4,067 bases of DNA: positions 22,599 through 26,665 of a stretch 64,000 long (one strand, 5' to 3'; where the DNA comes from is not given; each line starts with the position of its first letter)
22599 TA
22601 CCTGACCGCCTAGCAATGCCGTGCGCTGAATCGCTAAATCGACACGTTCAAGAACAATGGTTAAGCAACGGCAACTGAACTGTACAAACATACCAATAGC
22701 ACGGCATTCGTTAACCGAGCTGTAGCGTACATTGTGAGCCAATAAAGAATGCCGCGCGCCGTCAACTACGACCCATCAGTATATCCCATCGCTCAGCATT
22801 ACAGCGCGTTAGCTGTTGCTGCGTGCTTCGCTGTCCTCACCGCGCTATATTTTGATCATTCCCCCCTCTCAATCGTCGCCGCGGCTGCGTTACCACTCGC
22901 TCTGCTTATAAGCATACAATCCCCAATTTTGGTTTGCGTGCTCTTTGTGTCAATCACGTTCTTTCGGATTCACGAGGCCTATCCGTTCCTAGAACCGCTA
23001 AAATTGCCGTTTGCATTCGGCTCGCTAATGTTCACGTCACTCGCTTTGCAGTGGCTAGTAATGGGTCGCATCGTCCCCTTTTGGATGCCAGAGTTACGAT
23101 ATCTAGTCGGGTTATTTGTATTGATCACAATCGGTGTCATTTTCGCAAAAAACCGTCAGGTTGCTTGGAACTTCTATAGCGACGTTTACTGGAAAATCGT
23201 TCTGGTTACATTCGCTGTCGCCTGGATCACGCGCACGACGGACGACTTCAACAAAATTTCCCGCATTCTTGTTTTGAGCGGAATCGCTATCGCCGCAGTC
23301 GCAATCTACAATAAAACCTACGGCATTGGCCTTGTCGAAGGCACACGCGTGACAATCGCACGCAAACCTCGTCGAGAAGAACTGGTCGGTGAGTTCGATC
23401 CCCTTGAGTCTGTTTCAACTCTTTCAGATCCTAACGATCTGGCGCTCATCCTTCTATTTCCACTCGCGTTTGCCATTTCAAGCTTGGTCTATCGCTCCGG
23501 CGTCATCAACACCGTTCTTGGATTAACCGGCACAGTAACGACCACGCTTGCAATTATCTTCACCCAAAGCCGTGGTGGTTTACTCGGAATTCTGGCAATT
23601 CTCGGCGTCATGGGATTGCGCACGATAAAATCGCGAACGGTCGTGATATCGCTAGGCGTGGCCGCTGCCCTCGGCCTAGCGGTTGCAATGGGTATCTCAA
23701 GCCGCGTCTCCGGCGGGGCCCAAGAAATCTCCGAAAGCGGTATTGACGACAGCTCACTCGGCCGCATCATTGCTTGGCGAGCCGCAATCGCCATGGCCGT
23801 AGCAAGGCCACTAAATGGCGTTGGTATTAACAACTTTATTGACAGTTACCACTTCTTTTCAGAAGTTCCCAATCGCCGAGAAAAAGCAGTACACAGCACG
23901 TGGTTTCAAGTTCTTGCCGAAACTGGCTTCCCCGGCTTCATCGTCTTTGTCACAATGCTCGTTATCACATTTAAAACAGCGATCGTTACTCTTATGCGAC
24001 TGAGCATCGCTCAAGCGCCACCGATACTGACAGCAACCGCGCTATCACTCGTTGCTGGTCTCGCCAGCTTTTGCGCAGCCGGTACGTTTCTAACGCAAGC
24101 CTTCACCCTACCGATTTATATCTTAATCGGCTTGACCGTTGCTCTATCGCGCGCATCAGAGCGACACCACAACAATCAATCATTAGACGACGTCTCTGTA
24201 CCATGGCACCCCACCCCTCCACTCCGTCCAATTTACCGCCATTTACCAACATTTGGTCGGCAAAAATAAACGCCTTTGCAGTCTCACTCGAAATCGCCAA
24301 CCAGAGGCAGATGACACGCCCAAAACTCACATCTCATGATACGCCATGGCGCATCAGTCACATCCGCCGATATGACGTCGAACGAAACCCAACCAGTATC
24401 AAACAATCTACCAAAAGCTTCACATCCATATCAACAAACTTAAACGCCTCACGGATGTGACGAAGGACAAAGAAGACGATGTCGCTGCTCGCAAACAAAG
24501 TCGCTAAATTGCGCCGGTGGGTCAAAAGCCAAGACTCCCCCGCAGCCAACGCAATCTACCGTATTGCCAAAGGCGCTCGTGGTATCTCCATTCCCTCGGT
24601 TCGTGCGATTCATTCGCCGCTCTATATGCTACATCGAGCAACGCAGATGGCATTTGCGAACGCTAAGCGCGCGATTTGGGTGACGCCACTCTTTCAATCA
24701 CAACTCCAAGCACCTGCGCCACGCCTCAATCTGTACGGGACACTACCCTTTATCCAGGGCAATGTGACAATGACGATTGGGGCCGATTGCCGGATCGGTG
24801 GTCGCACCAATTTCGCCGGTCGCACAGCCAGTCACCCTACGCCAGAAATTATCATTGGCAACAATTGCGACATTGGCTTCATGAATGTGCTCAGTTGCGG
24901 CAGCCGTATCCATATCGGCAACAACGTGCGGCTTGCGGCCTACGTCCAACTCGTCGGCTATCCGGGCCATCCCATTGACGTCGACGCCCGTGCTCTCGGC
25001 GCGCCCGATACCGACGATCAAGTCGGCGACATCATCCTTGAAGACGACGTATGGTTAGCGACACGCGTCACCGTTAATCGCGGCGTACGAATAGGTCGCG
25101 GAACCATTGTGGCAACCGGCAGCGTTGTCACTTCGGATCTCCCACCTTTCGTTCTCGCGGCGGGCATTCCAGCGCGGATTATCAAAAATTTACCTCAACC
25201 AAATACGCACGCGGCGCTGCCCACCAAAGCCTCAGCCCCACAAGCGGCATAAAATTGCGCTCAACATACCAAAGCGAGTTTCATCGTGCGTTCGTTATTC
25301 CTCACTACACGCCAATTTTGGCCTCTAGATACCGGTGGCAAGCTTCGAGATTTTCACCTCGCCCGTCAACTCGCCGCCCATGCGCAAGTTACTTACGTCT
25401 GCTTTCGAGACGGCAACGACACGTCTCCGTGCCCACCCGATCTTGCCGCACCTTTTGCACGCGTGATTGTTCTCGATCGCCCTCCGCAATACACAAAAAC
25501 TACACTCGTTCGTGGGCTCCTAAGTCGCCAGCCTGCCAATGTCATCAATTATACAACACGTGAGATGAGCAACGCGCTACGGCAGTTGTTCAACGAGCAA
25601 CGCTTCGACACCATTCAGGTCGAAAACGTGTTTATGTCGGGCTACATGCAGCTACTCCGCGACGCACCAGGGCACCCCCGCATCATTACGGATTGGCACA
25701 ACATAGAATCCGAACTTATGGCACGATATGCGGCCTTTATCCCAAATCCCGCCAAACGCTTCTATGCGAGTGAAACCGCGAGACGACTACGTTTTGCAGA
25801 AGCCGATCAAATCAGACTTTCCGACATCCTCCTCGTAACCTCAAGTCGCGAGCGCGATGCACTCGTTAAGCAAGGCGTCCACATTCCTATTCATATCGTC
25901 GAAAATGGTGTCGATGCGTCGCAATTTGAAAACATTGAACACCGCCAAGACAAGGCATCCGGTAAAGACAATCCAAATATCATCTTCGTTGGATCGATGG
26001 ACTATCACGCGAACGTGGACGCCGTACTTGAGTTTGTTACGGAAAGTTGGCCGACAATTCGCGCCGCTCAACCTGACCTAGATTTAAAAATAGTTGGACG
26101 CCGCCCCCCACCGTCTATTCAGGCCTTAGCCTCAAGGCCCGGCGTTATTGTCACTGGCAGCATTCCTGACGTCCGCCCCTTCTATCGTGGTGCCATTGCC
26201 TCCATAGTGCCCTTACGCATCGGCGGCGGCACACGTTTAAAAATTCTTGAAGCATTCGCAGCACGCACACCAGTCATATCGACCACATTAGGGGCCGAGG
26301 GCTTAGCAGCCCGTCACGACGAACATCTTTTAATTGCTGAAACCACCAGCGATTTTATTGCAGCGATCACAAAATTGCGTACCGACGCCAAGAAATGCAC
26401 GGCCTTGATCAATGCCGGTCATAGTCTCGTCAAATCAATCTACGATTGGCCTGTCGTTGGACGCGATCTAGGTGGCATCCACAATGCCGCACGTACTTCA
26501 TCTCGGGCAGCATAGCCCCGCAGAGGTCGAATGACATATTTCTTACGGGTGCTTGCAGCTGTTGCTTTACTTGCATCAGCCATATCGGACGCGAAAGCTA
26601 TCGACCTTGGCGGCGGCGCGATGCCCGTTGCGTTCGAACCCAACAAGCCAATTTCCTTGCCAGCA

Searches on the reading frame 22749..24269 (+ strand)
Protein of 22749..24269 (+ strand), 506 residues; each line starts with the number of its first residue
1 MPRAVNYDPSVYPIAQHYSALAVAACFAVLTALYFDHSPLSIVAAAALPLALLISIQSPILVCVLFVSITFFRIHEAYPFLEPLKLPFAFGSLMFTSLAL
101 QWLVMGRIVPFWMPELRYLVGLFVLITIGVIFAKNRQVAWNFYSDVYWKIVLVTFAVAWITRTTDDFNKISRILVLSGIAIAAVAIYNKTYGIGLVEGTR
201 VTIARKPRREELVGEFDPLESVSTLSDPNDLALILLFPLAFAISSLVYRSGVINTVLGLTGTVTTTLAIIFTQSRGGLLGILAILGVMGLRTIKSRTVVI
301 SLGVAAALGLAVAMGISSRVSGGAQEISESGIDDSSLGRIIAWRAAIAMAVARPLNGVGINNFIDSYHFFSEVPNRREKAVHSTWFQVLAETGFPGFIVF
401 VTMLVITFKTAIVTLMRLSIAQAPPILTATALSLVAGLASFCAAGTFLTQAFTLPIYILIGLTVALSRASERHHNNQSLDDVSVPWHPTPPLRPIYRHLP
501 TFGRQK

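Call 18: search_protein_families(library=pfam, proteins=[window:22749-24269:+], max_evalue=0.001)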
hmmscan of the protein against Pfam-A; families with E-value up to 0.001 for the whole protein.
window:22749-24269:+ (506 aa): 1 family
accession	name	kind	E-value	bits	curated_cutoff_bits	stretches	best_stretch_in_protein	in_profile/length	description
PF04932.20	Wzy_C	-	1.4e-21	77.3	31.7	1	262-401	3-149/149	O-Antigen ligase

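Call 20: search_protein_families(library=ncbifam, proteins=[window:22749-24269:+], max_evalue=0.001)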
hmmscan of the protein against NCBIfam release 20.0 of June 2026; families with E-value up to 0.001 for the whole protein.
window:22749-24269:+ (506 aa): 3 families
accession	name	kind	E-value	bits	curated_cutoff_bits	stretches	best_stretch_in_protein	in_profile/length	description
TIGR03097.1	PEP_O_lig_1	hypoth_equivalog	2.6e-33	115.5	188.1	1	48-469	9-406/408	putative O-glycosylation ligase, exosortase A system-associated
TIGR00947.1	2A73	equivalog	3.1e-16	59.4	366.4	1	223-464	166-416/425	IctB family putative bicarbonate transporter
TIGR04370.1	glyco_rpt_poly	subfamily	4.2e-08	32.6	40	1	118-370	15-280/396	oligosaccharide repeat unit polymerase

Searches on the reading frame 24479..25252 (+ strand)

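Call 18: search_protein_families(library=pfam, proteins=[window:24479-25252:+], max_evalue=0.001)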
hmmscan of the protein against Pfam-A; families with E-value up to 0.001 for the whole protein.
window:24479-25252:+ (257 aa): 2 families
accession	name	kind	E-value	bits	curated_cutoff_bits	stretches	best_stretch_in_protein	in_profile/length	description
PF00132.30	Hexapep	-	4.1e-11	42.5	27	1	185-218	2-35/36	Bacterial transferase hexapeptide (six repeats)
PF14602.12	Hexapep_2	-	0.0007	19.7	27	0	185-218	2-33/34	Hexapeptide repeat of succinyl-transferase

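Call 20: search_protein_families(library=ncbifam, proteins=[window:24479-25252:+], max_evalue=0.001)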
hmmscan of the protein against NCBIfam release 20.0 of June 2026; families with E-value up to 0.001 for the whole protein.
window:24479-25252:+ (257 aa): 31 families (the best 25 are shown)
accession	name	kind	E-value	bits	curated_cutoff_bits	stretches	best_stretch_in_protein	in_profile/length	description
NF007076.0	PRK09527.1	equivalog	8.2e-17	61.3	347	1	123-240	75-187/203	galactoside O-acetyltransferase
NF007499.0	PRK10092.1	equivalog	3.2e-16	59.6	314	1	124-238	74-183/183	maltose O-acetyltransferase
NF007240.0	PRK09677.1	equivalog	4.6e-16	58.9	243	1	92-238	44-184/192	putative lipopolysaccharide biosynthesis O-acetyl transferase WbbJ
NF007797.0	PRK10502.1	subfamily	1.9e-13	50.5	192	1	124-236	73-177/183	WcaF family extracellular polysaccharide biosynthesis acetyltransferase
TIGR03532.1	DapD_Ac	equivalog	2.5e-13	50.2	231.75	1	124-239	99-215/231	2,3,4,5-tetrahydropyridine-2,6-dicarboxylate N-acetyltransferase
NF000311.1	Vat_ABCDEFH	equivalog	1.2e-12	47.9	300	1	181-238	107-164/201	Vat family streptogramin A O-acetyltransferase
NF000490.1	chloram_CatB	equivalog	6.4e-12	45.2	350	1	123-237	56-163/210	type B chloramphenicol O-acetyltransferase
NF000111.1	stregram_VatD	exception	2.1e-11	44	400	1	182-237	111-166/209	streptogramin A O-acetyltransferase Vat(D)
NF033468.1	stregram_VatI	exception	3.1e-11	43.4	415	1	182-237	110-165/208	streptogramin A O-acetyltransferase Vat(I)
NF000020.1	stregram_VatE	exception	2.6e-10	40.3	450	1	181-247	112-178/214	streptogramin A O-acetyltransferase Vat(E)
NF000504.1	stregram_VatH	exception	3.3e-10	40.2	475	1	124-237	65-170/216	streptogramin A O-acetyltransferase Vat(H)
TIGR03308.1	phn_thr-fam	hypoth_equivalog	3.4e-10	40.1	201.65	1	187-237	111-161/204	phosphonate metabolim protein, transferase hexapeptide repeat family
NF003657.0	PRK05289.1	equivalog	4.7e-10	39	226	1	183-234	141-192/264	acyl-ACP--UDP-N-acetylglucosamine O-acyltransferase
NF000147.1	stregram_VatF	exception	1.6e-09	37.6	400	1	158-238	93-174/221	streptogramin A O-acetyltransferase Vat(F)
NF000097.1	stregram_VatC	exception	2.5e-09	37.4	425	1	183-237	117-171/212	streptogramin A O-acetyltransferase Vat(C)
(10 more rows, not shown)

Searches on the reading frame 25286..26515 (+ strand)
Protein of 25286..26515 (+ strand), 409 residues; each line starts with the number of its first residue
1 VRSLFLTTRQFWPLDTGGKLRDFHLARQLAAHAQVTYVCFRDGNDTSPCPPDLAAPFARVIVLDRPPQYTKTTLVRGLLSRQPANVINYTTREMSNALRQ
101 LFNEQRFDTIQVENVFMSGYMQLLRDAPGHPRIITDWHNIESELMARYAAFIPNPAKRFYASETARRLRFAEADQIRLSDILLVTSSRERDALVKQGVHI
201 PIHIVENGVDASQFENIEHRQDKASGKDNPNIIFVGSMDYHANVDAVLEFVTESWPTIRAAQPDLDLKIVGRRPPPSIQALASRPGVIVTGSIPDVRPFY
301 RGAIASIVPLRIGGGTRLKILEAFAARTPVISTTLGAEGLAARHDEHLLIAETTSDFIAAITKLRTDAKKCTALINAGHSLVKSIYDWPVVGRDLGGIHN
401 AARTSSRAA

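Call 18: search_protein_families(library=pfam, proteins=[window:25286-26515:+], max_evalue=0.001)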
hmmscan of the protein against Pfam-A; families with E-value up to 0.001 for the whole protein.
window:25286-26515:+ (409 aa): 4 families
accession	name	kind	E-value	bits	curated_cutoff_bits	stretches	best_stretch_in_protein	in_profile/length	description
PF13692.12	Glyco_trans_1_4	-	2e-23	83.7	27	1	230-367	2-142/142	Glycosyl transferases group 1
PF00534.26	Glycos_transf_1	-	3.5e-13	49.9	26.4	1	218-378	4-169/172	Glycosyl transferases group 1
PF13579.12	Glyco_trans_4_4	-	6.5e-10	40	29.7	1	24-208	9-158/158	Glycosyl transferase 4-like domain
PF13439.12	Glyco_transf_4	-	1e-09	39.1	28.5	1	24-212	10-169/170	Glycosyltransferase Family 4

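Call 20: search_protein_families(library=ncbifam, proteins=[window:25286-26515:+], max_evalue=0.001)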
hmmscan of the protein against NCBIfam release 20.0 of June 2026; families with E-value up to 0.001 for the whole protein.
window:25286-26515:+ (409 aa): 4 families
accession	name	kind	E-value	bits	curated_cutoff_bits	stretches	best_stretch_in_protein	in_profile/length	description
TIGR03087.1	stp1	hypoth_equivalog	1e-75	255.4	316.65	1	4-390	2-385/397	TIGR03087 family PEP-CTERM/XrtA system glycosyltransferase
TIGR04047.1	MSMEG_0565_glyc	hypoth_equivalog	2.5e-08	33.4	259.85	1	175-388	135-360/373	MSMEG_0565 family glycosyltransferase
TIGR03088.1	stp2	hypoth_equivalog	1.7e-06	27.4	409.05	1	187-385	144-356/374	TIGR03088 family PEP-CTERM/XrtA system glycosyltransferase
TIGR04063.1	stp3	hypoth_equivalog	2.5e-06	26.6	442.05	1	169-389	148-382/397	TIGR04063 family PEP-CTERM/XrtA system glycosyltransferase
